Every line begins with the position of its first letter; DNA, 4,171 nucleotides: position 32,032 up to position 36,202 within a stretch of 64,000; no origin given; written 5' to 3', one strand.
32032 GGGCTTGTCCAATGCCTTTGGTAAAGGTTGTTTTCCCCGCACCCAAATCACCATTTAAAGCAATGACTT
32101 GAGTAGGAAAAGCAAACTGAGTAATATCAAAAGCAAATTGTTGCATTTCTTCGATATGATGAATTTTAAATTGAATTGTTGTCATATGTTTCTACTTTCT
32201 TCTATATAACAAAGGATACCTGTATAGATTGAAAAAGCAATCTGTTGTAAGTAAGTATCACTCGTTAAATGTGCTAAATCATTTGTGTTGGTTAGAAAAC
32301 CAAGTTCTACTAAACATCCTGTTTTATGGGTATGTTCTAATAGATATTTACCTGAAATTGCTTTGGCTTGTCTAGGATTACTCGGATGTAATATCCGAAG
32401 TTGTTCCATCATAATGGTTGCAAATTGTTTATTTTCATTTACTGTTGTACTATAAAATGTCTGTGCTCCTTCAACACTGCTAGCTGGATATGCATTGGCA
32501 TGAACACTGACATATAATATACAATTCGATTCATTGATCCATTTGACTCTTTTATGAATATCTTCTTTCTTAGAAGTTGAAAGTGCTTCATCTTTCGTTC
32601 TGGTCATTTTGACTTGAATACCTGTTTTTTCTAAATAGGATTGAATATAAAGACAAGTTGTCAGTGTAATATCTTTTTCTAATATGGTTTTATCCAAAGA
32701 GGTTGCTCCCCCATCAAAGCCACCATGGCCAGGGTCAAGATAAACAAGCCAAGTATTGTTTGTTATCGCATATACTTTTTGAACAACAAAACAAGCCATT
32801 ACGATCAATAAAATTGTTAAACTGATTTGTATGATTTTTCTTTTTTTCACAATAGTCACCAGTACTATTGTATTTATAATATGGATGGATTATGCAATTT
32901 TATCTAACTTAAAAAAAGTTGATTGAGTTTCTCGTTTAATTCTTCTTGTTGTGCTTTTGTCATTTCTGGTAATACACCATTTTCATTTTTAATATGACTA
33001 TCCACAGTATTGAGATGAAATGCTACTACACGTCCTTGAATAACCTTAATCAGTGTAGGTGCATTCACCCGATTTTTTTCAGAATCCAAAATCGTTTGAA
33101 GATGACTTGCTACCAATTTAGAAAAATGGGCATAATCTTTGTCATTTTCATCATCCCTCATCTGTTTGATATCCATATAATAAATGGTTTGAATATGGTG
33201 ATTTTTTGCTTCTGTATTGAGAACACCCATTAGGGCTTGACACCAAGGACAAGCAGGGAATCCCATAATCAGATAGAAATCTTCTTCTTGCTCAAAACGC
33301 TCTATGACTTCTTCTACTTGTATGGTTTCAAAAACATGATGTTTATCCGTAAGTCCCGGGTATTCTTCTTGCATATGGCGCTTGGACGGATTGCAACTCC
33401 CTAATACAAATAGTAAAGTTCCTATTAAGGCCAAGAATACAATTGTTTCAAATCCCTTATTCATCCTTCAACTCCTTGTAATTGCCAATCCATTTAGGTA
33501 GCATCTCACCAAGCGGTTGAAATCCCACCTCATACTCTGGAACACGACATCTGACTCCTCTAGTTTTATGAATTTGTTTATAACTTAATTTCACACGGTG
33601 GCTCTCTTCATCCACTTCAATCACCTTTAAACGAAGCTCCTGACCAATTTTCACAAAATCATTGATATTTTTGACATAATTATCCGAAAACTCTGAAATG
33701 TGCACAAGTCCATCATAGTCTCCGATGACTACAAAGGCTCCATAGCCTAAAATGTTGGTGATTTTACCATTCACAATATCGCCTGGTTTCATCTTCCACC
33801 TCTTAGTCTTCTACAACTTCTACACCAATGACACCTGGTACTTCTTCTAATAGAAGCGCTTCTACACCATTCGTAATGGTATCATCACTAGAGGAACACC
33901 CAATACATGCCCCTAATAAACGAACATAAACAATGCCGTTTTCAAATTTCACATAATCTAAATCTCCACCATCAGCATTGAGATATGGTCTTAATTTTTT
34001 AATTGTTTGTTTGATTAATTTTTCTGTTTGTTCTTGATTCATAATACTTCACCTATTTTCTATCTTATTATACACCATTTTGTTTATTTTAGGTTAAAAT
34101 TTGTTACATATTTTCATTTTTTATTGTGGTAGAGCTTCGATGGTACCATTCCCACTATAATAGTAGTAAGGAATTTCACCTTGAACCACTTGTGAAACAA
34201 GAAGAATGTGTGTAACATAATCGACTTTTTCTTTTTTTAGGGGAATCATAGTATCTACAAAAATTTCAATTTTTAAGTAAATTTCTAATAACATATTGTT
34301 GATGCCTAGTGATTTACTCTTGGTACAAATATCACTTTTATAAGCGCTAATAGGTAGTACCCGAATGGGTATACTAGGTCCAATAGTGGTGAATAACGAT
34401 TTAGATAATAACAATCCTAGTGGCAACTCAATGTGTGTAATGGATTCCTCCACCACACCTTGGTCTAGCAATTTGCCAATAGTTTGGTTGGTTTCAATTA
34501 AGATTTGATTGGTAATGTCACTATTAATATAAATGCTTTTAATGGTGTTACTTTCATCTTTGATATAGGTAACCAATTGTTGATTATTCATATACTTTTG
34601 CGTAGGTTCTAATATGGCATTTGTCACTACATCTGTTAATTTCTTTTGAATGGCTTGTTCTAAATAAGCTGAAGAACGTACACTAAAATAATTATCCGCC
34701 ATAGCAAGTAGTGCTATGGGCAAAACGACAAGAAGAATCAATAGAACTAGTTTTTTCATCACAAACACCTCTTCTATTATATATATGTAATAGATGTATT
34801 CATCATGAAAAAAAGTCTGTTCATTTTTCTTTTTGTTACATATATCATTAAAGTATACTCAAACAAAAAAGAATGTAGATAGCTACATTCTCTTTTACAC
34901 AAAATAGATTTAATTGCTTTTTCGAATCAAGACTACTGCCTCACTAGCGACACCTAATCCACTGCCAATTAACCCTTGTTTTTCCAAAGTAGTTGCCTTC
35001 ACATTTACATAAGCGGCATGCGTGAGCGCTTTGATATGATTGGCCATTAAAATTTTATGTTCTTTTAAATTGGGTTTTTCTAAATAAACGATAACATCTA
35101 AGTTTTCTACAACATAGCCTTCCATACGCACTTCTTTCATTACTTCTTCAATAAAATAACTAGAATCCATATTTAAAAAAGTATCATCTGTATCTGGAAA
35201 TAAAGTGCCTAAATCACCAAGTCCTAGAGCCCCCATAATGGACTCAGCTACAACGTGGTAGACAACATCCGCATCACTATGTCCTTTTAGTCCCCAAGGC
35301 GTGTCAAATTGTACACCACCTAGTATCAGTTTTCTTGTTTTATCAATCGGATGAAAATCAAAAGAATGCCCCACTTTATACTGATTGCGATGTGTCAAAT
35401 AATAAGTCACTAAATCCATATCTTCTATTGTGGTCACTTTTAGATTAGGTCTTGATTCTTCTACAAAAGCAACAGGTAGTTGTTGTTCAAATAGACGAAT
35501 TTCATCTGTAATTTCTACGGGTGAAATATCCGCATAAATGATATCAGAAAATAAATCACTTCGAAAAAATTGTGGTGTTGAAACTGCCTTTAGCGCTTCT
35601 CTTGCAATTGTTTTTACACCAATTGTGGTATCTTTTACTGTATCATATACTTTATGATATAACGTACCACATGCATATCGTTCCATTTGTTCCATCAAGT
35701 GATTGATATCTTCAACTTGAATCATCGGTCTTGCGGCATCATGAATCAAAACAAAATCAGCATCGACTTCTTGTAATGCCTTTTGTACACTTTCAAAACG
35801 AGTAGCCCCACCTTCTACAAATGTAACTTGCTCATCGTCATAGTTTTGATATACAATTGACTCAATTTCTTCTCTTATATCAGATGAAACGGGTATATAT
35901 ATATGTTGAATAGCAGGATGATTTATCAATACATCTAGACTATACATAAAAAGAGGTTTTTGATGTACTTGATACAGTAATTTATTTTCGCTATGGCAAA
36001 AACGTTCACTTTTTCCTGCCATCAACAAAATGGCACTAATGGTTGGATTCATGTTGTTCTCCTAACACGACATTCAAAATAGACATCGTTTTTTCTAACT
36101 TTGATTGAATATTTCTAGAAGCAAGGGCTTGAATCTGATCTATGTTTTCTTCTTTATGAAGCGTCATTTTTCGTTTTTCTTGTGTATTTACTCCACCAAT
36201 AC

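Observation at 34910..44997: Conserved clpC-radA-disA-yacL-ispDF neighbourhood rewired into a new operon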

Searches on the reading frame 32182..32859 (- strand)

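Call 12: search_protein_families(library=pfam, proteins=[window:32182-32859:-], max_evalue=0.00001)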
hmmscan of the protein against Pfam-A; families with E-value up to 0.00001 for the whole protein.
window:32182-32859:- (225 aa): 1 family
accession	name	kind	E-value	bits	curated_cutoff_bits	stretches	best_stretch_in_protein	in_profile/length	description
PF01520.23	Amidase_3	-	8.3e-42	143.6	27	1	39-215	1-172/174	N-acetylmuramoyl-L-alanine amidase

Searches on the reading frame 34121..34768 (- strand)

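Call 3: search_protein_families(library=pfam, proteins=[window:34121-34768:-])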
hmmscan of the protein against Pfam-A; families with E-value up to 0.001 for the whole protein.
window:34121-34768:- (215 aa): 1 family
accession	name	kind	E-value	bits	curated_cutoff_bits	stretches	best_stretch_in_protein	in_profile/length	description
PF09560.15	Spore_YunB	-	1.6e-21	76.7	25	1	113-201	2-90/91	Sporulation protein YunB (Spo_YunB)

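Call 4: search_protein_families(library=ncbifam, proteins=[window:34121-34768:-])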
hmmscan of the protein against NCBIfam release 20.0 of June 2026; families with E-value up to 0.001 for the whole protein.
window:34121-34768:- (215 aa): 1 family
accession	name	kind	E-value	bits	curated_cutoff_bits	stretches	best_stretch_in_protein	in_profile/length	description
TIGR02832.1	spo_yunB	equivalog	2.8e-31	108.7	111.9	1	4-206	5-203/204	sporulation protein YunB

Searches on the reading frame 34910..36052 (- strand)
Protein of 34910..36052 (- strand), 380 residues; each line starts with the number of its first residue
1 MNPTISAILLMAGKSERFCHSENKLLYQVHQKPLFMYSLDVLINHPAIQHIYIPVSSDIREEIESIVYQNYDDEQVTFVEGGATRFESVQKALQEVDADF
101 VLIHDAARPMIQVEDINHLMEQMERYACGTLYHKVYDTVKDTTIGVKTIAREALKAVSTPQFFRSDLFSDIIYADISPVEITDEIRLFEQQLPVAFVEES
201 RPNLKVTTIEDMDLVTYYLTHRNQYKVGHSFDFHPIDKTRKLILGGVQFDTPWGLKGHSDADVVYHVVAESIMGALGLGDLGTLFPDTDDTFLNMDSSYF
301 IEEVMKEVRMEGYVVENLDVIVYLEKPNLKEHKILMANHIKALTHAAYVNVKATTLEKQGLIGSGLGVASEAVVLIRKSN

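Call 3: search_protein_families(library=pfam, proteins=[window:34910-36052:-])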
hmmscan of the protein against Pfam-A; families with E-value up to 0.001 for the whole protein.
window:34910-36052:- (380 aa): 4 families
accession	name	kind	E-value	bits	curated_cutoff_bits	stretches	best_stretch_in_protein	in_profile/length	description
PF02542.21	YgbB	-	1e-46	159.5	26.7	1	226-376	2-154/155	YgbB family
PF01128.25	IspD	-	6.6e-41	140.9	27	1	6-220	2-220/221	2-C-methyl-D-erythritol 4-phosphate cytidylyltransferase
PF12804.13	NTP_transf_3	-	1.6e-09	38.6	27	1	7-139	1-127/160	MobA-like NTP transferase domain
PF02348.25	CTP_transf_3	-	0.00016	22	22.6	1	8-142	3-129/217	Cytidylyltransferase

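Call 4: search_protein_families(library=ncbifam, proteins=[window:34910-36052:-])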
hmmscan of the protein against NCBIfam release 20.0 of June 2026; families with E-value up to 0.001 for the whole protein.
window:34910-36052:- (380 aa): 17 families
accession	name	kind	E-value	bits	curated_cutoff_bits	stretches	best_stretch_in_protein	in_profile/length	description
NF006899.0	PRK09382.1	equivalog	8.7e-86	288.5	417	1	4-377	6-380/387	bifunctional 2-C-methyl-D-erythritol 4-phosphate cytidylyltransferase/2-C-methyl-D-erythritol 2,4-cyclodiphosphate synthase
TIGR00453.1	ispD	equivalog_domain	1.5e-48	165.2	181.3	1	6-217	1-217/219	2-C-methyl-D-erythritol 4-phosphate cytidylyltransferase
TIGR00151.1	ispF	equivalog_domain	2.4e-40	138.1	116.45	1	226-377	1-154/155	2-C-methyl-D-erythritol 2,4-cyclodiphosphate synthase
NF001186.0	PRK00155.2-3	equivalog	2.6e-30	105.5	253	1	6-219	6-222/224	2-C-methyl-D-erythritol 4-phosphate cytidylyltransferase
NF009924.0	PRK13385.1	subfamily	4.4e-25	88.6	342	1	7-215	5-219/230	2-C-methyl-D-erythritol 4-phosphate cytidylyltransferase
NF001183.0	PRK00155.1-3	subfamily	2.4e-16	59.8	166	1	6-216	3-228/237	D-ribitol-5-phosphate cytidylyltransferase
NF001457.0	PRK00317.1-3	equivalog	3.7e-08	33.1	164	1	7-125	4-115/200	molybdenum cofactor guanylyltransferase MobA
NF003952.0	PRK05450.1-5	subfamily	4.1e-06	26.1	193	0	15-155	13-152/250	3-deoxy-manno-octulosonate cytidylyltransferase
TIGR01173.1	glmU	equivalog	4.9e-06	25.6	366.85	1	6-136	2-130/452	bifunctional UDP-N-acetylglucosamine diphosphorylase/glucosamine-1-phosphate N-acetyltransferase GlmU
NF010939.0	PRK14359.1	equivalog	1.4e-05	23.9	592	1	5-131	3-126/430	bifunctional UDP-N-acetylglucosamine diphosphorylase/glucosamine-1-phosphate N-acetyltransferase GlmU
NF010933.0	PRK14353.1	equivalog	1.6e-05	23.7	505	1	4-125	5-126/453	bifunctional UDP-N-acetylglucosamine diphosphorylase/glucosamine-1-phosphate N-acetyltransferase GlmU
NF045495.1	AdoCbiPCobY_Meth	equivalog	2.6e-05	23.8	250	1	8-121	4-117/195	adenosylcobinamide-phosphate guanylyltransferase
NF053639.1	Mfer334_fam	equivalog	4.9e-05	23.3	260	1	16-126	19-129/209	pseudomurein biosynthesis protein PmurB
TIGR01208.1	rmlA_long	equivalog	0.00022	20.2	320.25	1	7-80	2-78/353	glucose-1-phosphate thymidylyltransferase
TIGR02665.1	molyb_mobA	equivalog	0.00024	21.2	151.85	1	5-132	1-122/186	molybdenum cofactor guanylyltransferase MobA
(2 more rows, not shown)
